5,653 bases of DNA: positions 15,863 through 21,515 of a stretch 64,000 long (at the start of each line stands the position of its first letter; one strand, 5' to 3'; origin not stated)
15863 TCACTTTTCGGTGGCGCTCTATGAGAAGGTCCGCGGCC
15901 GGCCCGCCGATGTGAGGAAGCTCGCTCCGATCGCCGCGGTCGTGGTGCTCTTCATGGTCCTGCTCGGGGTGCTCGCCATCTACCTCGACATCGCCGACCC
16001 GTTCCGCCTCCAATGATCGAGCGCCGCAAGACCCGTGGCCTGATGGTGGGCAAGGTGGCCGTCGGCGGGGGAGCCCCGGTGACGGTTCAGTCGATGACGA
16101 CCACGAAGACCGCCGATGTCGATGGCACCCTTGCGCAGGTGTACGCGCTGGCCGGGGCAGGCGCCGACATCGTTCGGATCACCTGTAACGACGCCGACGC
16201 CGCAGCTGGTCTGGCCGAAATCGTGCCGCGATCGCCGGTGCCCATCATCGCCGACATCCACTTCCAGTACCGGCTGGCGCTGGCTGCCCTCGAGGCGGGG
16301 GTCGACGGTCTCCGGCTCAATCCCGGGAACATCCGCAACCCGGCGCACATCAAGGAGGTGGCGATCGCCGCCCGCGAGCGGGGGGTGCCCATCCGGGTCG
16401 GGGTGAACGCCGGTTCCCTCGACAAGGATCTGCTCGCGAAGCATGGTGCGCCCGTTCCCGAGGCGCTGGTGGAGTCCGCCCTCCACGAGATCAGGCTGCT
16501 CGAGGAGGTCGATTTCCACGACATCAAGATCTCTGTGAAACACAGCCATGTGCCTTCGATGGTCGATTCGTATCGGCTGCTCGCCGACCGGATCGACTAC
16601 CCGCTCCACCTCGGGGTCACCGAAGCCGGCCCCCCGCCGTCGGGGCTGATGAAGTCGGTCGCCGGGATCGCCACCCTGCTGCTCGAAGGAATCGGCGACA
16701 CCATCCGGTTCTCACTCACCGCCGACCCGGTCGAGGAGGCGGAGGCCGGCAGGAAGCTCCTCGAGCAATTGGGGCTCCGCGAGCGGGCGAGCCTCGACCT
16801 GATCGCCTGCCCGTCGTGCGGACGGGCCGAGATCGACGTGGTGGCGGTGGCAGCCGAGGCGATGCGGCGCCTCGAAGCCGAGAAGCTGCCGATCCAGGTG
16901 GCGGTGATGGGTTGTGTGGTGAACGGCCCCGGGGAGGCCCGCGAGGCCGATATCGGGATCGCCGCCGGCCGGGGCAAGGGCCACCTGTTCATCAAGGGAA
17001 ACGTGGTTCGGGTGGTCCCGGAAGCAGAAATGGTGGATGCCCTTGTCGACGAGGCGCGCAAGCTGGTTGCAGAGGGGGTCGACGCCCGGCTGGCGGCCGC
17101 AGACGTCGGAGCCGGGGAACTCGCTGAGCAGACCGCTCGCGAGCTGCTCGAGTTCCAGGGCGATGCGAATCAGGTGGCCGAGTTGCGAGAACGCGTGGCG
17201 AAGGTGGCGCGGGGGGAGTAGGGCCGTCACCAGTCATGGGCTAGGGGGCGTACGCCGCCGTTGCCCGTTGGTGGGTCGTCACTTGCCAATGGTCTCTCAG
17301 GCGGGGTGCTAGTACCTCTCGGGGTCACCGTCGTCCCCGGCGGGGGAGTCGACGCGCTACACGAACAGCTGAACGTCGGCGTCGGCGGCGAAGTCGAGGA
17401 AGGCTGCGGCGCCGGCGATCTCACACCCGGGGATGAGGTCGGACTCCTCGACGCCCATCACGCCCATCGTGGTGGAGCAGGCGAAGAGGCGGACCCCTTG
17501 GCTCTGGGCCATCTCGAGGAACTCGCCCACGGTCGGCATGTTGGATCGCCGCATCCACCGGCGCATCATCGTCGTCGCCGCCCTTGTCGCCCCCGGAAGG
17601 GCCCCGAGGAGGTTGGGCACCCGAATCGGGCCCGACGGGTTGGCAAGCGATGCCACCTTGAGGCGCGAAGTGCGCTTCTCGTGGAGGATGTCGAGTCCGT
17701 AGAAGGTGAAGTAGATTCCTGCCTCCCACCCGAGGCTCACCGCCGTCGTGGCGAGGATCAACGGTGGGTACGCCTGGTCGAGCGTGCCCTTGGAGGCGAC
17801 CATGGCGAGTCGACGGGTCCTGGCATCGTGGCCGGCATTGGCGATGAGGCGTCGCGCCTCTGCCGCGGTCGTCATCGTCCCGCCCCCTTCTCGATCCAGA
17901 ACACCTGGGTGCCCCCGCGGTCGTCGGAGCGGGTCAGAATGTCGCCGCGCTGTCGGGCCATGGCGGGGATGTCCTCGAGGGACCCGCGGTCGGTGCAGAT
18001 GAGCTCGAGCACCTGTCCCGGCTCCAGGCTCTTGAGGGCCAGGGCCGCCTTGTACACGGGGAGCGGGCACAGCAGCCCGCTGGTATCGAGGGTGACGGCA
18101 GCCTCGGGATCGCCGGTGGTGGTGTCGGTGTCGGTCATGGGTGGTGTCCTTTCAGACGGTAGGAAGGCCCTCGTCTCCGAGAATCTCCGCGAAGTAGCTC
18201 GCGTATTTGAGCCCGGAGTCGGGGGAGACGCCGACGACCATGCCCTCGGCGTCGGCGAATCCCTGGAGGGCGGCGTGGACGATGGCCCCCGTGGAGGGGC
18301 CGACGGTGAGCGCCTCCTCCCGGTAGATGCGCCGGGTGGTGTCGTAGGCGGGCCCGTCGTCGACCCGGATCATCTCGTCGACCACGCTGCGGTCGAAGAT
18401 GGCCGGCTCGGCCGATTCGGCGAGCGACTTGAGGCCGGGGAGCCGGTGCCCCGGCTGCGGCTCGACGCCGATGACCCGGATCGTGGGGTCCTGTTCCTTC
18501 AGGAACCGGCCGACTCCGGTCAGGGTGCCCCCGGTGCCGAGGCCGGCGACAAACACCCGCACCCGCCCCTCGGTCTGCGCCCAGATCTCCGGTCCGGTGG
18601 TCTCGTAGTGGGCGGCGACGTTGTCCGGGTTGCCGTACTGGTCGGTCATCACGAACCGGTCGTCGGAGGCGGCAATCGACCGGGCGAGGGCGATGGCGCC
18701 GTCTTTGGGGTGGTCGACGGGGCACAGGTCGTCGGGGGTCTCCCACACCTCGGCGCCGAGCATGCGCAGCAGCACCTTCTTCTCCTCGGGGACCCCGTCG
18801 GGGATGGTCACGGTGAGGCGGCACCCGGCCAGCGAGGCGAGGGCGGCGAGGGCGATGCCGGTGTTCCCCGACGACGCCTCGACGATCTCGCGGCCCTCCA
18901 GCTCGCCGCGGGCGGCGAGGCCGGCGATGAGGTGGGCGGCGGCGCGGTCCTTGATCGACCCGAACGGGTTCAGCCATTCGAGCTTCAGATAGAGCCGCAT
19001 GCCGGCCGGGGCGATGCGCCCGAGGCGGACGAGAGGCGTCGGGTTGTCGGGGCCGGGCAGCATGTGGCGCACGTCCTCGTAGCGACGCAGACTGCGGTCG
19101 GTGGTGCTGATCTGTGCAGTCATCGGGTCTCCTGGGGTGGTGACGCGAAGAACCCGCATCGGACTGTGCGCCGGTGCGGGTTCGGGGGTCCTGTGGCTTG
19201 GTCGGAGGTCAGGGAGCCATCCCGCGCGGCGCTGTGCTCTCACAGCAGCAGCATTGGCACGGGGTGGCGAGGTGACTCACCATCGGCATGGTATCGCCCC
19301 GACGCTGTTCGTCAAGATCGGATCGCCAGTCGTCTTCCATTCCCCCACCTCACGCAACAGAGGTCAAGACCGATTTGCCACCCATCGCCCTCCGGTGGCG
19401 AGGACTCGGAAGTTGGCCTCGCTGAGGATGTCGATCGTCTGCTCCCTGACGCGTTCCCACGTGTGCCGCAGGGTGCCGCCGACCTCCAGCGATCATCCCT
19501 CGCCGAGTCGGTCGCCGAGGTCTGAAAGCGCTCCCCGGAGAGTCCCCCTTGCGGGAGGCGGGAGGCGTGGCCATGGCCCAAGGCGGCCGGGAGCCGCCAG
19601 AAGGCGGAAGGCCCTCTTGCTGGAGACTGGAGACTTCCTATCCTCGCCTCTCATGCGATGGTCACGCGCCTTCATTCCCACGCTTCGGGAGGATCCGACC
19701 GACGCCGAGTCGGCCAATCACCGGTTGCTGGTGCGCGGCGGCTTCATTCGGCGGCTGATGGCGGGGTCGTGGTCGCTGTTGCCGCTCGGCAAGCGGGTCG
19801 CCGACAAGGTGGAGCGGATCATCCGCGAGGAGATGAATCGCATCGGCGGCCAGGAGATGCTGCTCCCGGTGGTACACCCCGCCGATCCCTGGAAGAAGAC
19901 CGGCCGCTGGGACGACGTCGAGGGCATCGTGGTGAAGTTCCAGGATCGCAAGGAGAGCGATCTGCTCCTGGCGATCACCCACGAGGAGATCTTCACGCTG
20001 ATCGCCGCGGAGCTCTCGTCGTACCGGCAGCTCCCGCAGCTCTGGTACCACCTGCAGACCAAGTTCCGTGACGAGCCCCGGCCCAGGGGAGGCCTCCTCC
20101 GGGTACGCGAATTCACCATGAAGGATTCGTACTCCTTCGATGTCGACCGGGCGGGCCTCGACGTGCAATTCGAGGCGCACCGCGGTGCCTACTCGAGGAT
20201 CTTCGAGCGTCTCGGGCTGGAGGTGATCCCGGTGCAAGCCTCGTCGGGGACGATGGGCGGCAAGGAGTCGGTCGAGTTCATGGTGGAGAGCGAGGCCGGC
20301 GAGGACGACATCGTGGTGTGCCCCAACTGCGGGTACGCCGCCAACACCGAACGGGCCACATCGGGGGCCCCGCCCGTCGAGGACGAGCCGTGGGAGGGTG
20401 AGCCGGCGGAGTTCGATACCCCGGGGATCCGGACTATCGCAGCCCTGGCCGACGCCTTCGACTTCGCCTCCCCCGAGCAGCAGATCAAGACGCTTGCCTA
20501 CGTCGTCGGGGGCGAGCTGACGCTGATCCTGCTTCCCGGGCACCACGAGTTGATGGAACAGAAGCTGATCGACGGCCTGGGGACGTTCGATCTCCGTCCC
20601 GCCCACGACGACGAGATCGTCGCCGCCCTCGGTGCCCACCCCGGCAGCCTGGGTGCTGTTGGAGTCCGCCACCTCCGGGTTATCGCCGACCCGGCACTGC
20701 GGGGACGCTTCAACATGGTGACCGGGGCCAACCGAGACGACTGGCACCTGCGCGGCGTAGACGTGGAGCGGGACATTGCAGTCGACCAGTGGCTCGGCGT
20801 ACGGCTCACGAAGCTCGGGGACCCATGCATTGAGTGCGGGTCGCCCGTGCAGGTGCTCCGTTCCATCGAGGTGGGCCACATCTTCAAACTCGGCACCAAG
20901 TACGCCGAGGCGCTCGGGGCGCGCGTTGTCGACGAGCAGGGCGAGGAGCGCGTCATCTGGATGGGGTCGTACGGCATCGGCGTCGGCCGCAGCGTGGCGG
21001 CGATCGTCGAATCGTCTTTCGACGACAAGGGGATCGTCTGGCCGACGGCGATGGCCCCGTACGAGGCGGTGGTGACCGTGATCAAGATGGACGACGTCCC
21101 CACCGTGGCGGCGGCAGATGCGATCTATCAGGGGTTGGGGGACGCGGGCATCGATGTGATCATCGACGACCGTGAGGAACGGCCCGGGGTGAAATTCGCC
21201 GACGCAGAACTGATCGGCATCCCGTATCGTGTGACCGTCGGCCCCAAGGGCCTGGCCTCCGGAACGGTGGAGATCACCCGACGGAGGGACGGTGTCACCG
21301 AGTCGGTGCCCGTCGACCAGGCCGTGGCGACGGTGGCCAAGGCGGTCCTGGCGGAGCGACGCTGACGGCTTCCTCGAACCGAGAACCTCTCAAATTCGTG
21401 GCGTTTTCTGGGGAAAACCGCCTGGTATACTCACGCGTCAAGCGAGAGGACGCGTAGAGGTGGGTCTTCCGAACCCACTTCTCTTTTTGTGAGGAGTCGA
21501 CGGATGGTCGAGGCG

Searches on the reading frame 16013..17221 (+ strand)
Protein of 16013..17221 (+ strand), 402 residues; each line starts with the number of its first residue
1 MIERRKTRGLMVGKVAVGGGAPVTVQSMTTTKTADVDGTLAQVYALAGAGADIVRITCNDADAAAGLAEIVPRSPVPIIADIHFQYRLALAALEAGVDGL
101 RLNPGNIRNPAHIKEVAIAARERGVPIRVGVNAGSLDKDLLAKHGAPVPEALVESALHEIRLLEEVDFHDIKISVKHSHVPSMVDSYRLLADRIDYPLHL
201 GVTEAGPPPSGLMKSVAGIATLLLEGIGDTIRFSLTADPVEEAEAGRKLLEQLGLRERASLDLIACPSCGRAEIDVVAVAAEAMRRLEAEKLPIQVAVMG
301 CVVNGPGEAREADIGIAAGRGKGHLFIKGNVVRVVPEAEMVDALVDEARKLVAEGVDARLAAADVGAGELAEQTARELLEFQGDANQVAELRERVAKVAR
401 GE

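Call 55: search_protein_families(library=pfam, proteins=[window:16013-17221:+], max_evalue=0.0001)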
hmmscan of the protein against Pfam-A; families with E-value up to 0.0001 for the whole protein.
window:16013-17221:+ (402 aa): 1 family
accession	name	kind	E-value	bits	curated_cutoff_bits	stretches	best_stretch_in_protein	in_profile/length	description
PF04551.19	GcpE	-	4e-137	457.3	32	1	7-348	1-341/343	GcpE protein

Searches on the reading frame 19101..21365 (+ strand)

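Call 33: search_protein_families(library=pfam, proteins=[window:19101-21365:+], max_evalue=0.0001)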
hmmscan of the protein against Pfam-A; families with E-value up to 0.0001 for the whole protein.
window:19101-21365:+ (754 aa): 3 families
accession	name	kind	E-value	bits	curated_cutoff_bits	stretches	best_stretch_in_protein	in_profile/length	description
PF00587.30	tRNA-synt_2b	-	1.6e-27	97.2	29.3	1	279-638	2-178/179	tRNA synthetase class II core domain (G, H, P, S and T)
PF03129.25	HGTP_anticodon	-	1.8e-20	73.3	21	1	657-747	3-93/94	Anticodon binding domain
PF04073.20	tRNA_edit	-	6.6e-18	65.4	25.5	1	440-553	1-116/123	Aminoacyl-tRNA editing domain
